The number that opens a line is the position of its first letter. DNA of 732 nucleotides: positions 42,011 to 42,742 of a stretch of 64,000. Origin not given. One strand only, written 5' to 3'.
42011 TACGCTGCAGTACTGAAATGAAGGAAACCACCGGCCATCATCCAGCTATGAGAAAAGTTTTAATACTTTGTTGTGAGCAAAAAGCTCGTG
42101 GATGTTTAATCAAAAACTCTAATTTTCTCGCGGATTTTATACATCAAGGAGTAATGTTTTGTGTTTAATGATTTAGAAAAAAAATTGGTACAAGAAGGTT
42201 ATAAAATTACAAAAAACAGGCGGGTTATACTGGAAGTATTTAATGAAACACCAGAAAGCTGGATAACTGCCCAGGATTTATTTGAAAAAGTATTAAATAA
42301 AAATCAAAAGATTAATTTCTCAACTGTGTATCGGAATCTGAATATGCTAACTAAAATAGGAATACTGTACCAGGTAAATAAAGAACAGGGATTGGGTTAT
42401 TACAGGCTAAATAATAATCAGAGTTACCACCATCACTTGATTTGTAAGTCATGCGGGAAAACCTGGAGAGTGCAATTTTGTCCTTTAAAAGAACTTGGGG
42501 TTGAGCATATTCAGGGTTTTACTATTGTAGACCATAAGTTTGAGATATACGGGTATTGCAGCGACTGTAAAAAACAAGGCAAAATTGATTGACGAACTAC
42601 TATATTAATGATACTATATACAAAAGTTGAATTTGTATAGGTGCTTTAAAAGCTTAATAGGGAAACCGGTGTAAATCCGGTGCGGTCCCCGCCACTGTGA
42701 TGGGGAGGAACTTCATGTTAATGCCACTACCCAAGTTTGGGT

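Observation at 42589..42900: Orphan cobalamin riboswitch with its own promoter, no downstream ORF, and convergent on feoB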

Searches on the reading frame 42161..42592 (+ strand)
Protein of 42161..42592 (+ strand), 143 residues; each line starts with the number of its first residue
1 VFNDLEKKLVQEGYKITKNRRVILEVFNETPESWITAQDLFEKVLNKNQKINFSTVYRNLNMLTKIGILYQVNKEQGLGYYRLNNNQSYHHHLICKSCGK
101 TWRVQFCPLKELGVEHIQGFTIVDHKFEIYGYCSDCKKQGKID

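Call 8: find_related_loci(query=window:42161-42592:+, collection=genome_contigs, flank=10000)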
Query window:42161-42592:+ (143 aa) in genome_contigs; peptide patterns used: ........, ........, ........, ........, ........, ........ (x = any residue, [..] = any of these).
145 stretches matched a pattern; 18 encode a relative of the query (tblastn E <= 1e-3); 18 distinct loci.
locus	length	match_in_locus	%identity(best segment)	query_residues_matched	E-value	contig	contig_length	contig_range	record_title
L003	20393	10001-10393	48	9-139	6e-38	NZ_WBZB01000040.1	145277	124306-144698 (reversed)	Alkaliphilus serpentinus strain LacT Alk_LacT_GGACCC_MERGED.PERFECT_contig_40, whole genome shotgun sequence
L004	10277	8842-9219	38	9-136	3e-25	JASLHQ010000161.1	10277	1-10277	MAG: Savagea sp. isolate SHSU.bins.68 k141_6973161, whole genome shotgun sequence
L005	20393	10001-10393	38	8-140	4e-25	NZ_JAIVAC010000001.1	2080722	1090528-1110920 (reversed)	Exiguobacterium aestuarii strain AmN35-10 AmN35-10_ctg0001, whole genome shotgun sequence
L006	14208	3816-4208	38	8-140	2e-24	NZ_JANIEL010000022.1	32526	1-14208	Exiguobacterium aestuarii strain TF_16 NODE_3298_length_32526_cov_216.059848, whole genome shotgun sequence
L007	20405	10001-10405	36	8-143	2e-24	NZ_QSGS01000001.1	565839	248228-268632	Exiguobacterium sp. AM39-5BH AM39-5BH.Scaf1, whole genome shotgun sequence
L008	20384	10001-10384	36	8-137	5e-24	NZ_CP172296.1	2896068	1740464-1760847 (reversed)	Exiguobacterium mexicanum strain MM chromosome, complete genome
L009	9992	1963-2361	37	8-142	4e-24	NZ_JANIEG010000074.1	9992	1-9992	Exiguobacterium profundum strain 10C NODE_2549_length_9992_cov_196.979223, whole genome shotgun sequence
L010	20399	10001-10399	37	8-142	4e-24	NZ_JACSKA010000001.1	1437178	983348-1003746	Exiguobacterium sp. s37 scaffold0, whole genome shotgun sequence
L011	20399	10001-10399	37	8-142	4e-24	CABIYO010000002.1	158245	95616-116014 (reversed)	Bacillales bacterium isolate MGYG-HGUT-00079 genome assembly, contig: .14672_4_4.2, whole genome shotgun sequence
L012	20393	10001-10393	36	8-140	1e-23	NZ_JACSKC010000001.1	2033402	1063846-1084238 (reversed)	Exiguobacterium sp. s48 scaffold0, whole genome shotgun sequence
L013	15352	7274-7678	36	8-143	2e-23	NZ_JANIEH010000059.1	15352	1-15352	Exiguobacterium mexicanum strain 8N NODE_1183_length_15352_cov_198.636530, whole genome shotgun sequence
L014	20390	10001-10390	36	8-139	2e-23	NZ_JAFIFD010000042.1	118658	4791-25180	MAG: Exiguobacterium sp. isolate coassembly_bin.71 k141_151718, whole genome shotgun sequence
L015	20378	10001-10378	38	11-138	6e-23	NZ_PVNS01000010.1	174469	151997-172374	Alkalicoccus urumqiensis strain BZ-SZ-XJ18 scaffold10, whole genome shotgun sequence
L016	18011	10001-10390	37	8-139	7e-23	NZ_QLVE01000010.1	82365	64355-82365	Exiguobacterium sp. TNDT2 NODE_10_length_82319_cov_35.570900, whole genome shotgun sequence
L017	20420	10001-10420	34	1-140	5e-22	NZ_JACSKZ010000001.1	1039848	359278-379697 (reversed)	Exiguobacterium algae strain S126 scaffold0, whole genome shotgun sequence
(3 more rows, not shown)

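Call 15: find_homologous_proteins(query=window:42161-42592:+, max_evalue=1e-10)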
Query window:42161-42592:+ (143 aa): 277 proteins with E <= 1e-10 among 280 candidates; the best 120 are listed.
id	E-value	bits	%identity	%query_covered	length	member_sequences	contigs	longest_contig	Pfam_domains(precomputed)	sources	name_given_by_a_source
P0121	2.6e-93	328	100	100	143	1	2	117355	PF01475.26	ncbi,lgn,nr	ncbi:MAG: transcriptional repressor [Clostridiales bacterium]|nr:transcriptional repressor [Clostrid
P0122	1.6e-57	212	66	96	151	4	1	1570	PF01475.26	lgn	-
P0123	5.6e-53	197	62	96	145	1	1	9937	PF01475.26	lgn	-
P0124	1.9e-51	192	61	92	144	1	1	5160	PF01475.26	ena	-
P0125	3.2e-51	191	60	95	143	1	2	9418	PF01475.26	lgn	-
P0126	9.3e-51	190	62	93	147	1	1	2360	PF01475.26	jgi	-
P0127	6.1e-49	184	60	94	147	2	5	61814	PF01475.26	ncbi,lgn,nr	ncbi:MAG: Fur family transcriptional regulator, zinc uptake regulator [Clostridia bacterium]|nr:Fur 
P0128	1.7e-48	182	57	94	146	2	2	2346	PF01475.26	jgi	-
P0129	3.0e-45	172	56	92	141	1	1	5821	PF01475.26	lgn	-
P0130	6.0e-44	167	52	94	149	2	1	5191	PF01475.26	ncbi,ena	ncbi:MAG: Fur family transcriptional regulator [Eubacteriales bacterium]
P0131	2.0e-40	156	51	94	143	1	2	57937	PF01475.26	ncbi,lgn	-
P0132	1.5e-39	153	53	93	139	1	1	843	PF01475.26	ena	-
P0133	1.5e-37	147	52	94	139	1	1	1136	PF01475.26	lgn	-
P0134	1.4e-36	144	50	91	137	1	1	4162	PF01475.26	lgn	-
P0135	1.6e-36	143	47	94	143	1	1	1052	PF01475.26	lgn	-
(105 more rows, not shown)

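Call 16: find_encoding_contigs(protein=P0123, flank=10000, max_places=2)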
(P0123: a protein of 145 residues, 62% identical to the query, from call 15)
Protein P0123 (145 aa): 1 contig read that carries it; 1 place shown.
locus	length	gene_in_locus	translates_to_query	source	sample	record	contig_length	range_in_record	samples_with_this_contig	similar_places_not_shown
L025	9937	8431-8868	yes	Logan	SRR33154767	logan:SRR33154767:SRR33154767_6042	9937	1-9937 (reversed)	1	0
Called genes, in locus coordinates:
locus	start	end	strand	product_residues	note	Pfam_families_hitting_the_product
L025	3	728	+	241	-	?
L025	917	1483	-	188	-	PF09335:VTT_dom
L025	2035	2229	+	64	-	-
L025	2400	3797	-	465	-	PF07670:Gate, PF07664:FeoB_C, PF07670:Gate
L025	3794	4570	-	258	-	PF09439:SRPRB (faint), PF01926:MMR_HSR1, PF02421:FeoB_N, PF17910:FeoB_Cyto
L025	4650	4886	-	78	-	PF04023:FeoA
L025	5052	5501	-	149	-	PF01325:Fe_dep_repress, PF02742:Fe_dep_repr_C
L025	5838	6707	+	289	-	PF01297:ZnuA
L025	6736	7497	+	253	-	PF00005:ABC_tran, PF02463:SMC_N (weak), PF13304:AAA_21 (faint)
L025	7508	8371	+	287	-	PF00950:ABC-3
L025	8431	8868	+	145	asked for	PF01475:FUR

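Call 17: find_encoding_contigs(protein=P0127, flank=8000, max_places=3)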
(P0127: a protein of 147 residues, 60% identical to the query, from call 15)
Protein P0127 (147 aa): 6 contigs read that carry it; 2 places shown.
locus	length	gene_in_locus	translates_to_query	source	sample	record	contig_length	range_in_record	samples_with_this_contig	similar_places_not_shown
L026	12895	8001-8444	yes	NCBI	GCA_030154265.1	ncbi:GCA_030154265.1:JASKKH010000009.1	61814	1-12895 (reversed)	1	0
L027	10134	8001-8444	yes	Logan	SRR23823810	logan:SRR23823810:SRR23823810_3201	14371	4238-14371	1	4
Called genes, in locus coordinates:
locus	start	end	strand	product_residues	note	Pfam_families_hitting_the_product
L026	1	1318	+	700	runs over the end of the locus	PF03477:ATP-cone, PF13597:NRDD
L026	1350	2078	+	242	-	PF13353:Fer4_12 (weak), PF04055:Radical_SAM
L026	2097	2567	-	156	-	PF01325:Fe_dep_repress, PF02742:Fe_dep_repr_C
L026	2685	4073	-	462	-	PF07670:Gate, PF07664:FeoB_C, PF07670:Gate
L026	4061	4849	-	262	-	PF01926:MMR_HSR1, PF02421:FeoB_N, PF17910:FeoB_Cyto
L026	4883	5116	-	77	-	PF04023:FeoA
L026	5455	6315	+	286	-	PF01297:ZnuA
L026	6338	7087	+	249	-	PF00005:ABC_tran, PF02463:SMC_N, PF13304:AAA_21 (faint)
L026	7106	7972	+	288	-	PF00950:ABC-3, PF01032:FecCD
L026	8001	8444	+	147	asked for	PF01475:FUR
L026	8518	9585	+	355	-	PF21088:MS_channel_1st (weak), PF00924:MS_channel_2nd, PF21082:MS_channel_3rd, PF24956:Msl2-3_C (weak)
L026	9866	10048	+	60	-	PF09388:SpoOE-like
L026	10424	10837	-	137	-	PF07508:Recombinase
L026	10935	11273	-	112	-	PF00239:Resolvase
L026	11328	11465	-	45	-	-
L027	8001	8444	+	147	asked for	PF01475:FUR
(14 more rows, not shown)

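Call 18: find_encoding_contigs(protein=P0125, flank=8000, max_places=2)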
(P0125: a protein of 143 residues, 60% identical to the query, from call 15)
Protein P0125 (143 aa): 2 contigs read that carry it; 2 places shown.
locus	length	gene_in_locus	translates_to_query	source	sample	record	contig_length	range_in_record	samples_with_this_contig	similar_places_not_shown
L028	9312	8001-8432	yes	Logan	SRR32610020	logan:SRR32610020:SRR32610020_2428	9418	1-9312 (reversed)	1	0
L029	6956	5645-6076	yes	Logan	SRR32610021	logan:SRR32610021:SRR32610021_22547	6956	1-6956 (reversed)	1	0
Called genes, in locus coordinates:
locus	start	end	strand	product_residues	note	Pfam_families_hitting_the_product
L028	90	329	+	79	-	-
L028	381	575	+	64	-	PF14070:YjfB_motility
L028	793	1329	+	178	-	PF00210:Ferritin (weak), PF02915:Rubrerythrin, PF21349:RUBY_RBDX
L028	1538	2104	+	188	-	PF09335:VTT_dom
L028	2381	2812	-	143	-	PF00160:Pro_isomerase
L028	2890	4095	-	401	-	PF07670:Gate, PF07664:FeoB_C, PF07670:Gate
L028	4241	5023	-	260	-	PF09439:SRPRB (weak), PF01926:MMR_HSR1, PF02421:FeoB_N, PF17910:FeoB_Cyto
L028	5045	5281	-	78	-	PF04023:FeoA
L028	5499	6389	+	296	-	PF01297:ZnuA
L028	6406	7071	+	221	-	PF00005:ABC_tran, PF13304:AAA_21 (faint)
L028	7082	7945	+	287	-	PF00950:ABC-3, PF01032:FecCD (weak)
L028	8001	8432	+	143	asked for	PF01475:FUR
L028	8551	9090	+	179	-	PF02572:CobA_CobO_BtuR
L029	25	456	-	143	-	PF00160:Pro_isomerase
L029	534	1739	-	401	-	PF07670:Gate, PF07664:FeoB_C, PF07670:Gate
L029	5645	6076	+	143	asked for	PF01475:FUR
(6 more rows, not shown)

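Call 26: find_encoding_contigs(protein=P0122, flank=5000, max_places=3)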
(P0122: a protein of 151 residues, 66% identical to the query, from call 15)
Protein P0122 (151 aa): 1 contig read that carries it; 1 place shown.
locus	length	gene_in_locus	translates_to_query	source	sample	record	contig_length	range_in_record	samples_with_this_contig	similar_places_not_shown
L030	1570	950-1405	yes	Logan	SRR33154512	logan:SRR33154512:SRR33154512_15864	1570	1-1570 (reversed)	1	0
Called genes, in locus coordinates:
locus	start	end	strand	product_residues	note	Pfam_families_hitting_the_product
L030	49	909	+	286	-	PF00950:ABC-3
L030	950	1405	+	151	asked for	PF01475:FUR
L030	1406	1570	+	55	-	?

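Call 27: find_encoding_contigs(protein=P0124, flank=6000, max_places=2)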
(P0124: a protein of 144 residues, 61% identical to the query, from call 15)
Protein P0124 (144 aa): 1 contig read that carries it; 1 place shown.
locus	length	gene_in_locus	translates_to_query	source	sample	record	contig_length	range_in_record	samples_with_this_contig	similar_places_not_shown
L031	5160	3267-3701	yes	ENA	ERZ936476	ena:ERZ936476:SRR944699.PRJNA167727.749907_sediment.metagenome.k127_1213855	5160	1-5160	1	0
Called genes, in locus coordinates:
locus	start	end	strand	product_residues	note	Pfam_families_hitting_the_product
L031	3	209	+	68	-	?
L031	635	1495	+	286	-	PF01297:ZnuA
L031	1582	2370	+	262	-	PF00005:ABC_tran, PF02463:SMC_N (weak), PF13304:AAA_21 (faint)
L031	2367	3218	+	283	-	PF00950:ABC-3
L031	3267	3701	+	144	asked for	PF01475:FUR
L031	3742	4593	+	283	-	PF03773:ArsP_1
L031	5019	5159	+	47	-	?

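Call 28: find_encoding_contigs(protein=P0129, flank=6000, max_places=2)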
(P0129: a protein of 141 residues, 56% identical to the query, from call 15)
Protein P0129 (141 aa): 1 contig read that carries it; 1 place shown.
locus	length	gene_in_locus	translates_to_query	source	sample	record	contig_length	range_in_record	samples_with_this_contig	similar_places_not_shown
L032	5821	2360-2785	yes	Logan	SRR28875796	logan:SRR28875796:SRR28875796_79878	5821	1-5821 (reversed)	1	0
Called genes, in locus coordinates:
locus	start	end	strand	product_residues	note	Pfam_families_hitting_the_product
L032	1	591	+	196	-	?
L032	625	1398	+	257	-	PF00005:ABC_tran, PF02463:SMC_N, PF13304:AAA_21 (faint)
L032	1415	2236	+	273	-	PF00950:ABC-3, PF01032:FecCD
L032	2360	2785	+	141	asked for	PF01475:FUR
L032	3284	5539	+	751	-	PF03714:PUD, PF00128:Alpha-amylase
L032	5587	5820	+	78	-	?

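Call 31: find_related_loci(query=A2, collection=metagenome_contigs, flank=6000)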
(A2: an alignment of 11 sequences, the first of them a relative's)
Query A2 (143 aa) in metagenome_contigs; peptide patterns used: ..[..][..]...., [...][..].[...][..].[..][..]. (x = any residue, [..] = any of these).
593 stretches matched a pattern; 114 encode a relative of the query (tblastn E <= 1e-3); the best 80 are kept; 80 distinct loci.
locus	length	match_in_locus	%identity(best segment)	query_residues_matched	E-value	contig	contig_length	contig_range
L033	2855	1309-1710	57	5-139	1e-51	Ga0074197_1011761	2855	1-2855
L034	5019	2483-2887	52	6-140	1e-47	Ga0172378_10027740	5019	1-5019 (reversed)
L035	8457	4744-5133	48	5-136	3e-40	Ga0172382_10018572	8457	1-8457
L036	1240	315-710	48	5-138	2e-40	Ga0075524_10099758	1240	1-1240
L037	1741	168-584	45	2-140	6e-39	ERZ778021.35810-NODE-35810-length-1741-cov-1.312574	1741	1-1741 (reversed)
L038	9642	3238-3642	44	5-138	9e-38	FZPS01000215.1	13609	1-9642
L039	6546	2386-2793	45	3-138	8e-38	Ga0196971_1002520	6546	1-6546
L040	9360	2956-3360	44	5-138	9e-38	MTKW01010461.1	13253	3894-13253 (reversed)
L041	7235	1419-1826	46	4-139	3e-37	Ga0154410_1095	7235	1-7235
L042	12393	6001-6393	46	4-136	4e-37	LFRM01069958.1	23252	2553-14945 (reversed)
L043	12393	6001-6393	45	5-136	2e-37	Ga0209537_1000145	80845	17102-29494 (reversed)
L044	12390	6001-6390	45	5-136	4e-36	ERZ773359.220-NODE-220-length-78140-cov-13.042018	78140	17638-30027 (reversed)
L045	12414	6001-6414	44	7-142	7e-36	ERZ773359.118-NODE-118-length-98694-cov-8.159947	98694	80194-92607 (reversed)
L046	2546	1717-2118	43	3-136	1e-35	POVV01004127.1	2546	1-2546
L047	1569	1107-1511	41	5-141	2e-34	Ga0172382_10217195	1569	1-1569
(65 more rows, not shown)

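Call 35: find_encoding_contigs(protein=P0126, flank=5000, max_places=3)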
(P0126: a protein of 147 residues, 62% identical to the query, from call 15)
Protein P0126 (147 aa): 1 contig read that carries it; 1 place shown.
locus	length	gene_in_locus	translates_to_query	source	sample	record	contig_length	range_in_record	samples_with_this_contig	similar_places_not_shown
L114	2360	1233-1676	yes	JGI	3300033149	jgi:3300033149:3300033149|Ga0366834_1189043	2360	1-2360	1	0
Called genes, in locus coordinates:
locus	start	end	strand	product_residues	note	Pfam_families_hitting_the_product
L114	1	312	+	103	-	?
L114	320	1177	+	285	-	PF00950:ABC-3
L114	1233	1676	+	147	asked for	PF01475:FUR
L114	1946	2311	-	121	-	-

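Call 61: search_protein_families(library=ncbifam, proteins=[window:42161-42592:+], max_evalue=0.00001)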
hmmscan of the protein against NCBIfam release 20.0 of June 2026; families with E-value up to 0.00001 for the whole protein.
window:42161-42592:+ (143 aa): 8 families
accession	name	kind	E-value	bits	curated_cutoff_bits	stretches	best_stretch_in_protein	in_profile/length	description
NF051892.1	TransRegFurBacil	equivalog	2.6e-27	95.7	220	1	3-139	6-146/149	ferric iron uptake transcriptional regulator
NF006999.0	PRK09462.1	equivalog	2.7e-20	72.5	146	1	4-138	3-140/148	ferric iron uptake transcriptional regulator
NF052545.1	TransRegPerRClab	equivalog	4.3e-18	65.6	180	1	5-139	4-137/138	transcriptional regulator PerR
NF051891.1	TransRegFurHelico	equivalog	6.8e-14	52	200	1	2-139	11-148/148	ferric iron uptake transcriptional regulator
NF047406.1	TransRegPerRTherm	equivalog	6.1e-13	49.1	200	1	15-139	5-128/130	manganese-dependent transcriptional regulator PerR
NF045677.1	FeRespRegIrr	equivalog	1.2e-10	41.6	170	1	7-96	2-89/127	Fur family transcriptional regulator Irr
NF045678.1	TransRegIrrA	equivalog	1.2e-10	41.5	150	1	4-99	8-101/138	iron response transcriptional regulator IrrA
NF008646.0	PRK11639.1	equivalog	6.3e-08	32.5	167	1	6-138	14-148/171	zinc uptake transcriptional repressor Zur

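Call 65: search_protein_families(library=pfam, proteins=[L030:1406-1570:+, L114:1946-2311:-, L025:2035-2229:+, L028:8551-9090:+], max_evalue=0.01)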
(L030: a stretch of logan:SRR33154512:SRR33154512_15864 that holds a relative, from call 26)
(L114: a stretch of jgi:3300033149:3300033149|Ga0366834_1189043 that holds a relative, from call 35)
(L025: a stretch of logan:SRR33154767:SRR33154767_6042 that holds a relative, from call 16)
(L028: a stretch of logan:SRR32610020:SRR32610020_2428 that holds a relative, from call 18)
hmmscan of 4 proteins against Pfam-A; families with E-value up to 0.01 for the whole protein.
L030:1406-1570:+ (55 aa): 0 families

L114:1946-2311:- (121 aa): 8 families
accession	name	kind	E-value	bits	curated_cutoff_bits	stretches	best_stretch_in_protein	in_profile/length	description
PF01978.25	TrmB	-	5.2e-05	23.4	25.6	1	58-117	3-62/68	Sugar-specific transcriptional regulator TrmB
PF13412.12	HTH_24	-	5.4e-05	23.1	21.9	1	62-91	2-31/48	Winged helix-turn-helix DNA-binding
PF19187.6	HTH_PafC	-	0.00068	19.9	32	1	70-111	11-52/115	PafC helix-turn-helix domain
PF24734.1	DUF7685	-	0.0007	19.9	27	1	2-28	1-32/43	Domain of unknown function (DUF7685)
PF22082.2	TtuA_LIM_N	-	0.0011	19.5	27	0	18-29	15-26/26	2-thiouridine synthetase TtuA, N-terminal LIM domain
PF13545.12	HTH_Crp_2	-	0.0011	19.3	27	1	77-113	22-57/70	Crp-like helix-turn-helix domain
PF01022.26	HTH_5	-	0.0024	18.2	22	1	63-108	2-46/47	Bacterial regulatory protein, arsR family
PF12840.13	HTH_20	-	0.005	17.2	27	1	63-108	4-49/51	Helix-turn-helix domain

L025:2035-2229:+ (64 aa): 3 families
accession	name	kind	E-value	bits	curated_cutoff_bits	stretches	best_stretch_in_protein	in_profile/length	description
PF08271.17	Zn_Ribbon_TF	-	0.0027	17.6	29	1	26-51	2-26/43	TFIIB zinc-binding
PF11781.13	Zn_ribbon_RRN7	-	0.0029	17.6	27.1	1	24-51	4-28/32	Zinc-finger of RNA-polymerase I-specific TFIIB, Rrn7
PF14354.12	Lar_restr_allev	-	0.0092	16.6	28.6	0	25-52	4-33/58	Restriction alleviation protein Lar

L028:8551-9090:+ (179 aa): 1 family
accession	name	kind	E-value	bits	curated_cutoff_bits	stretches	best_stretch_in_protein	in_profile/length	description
PF02572.21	CobA_CobO_BtuR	-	3.2e-62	210.2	25.7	1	7-178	1-171/172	ATP:corrinoid adenosyltransferase BtuR/CobO/CobP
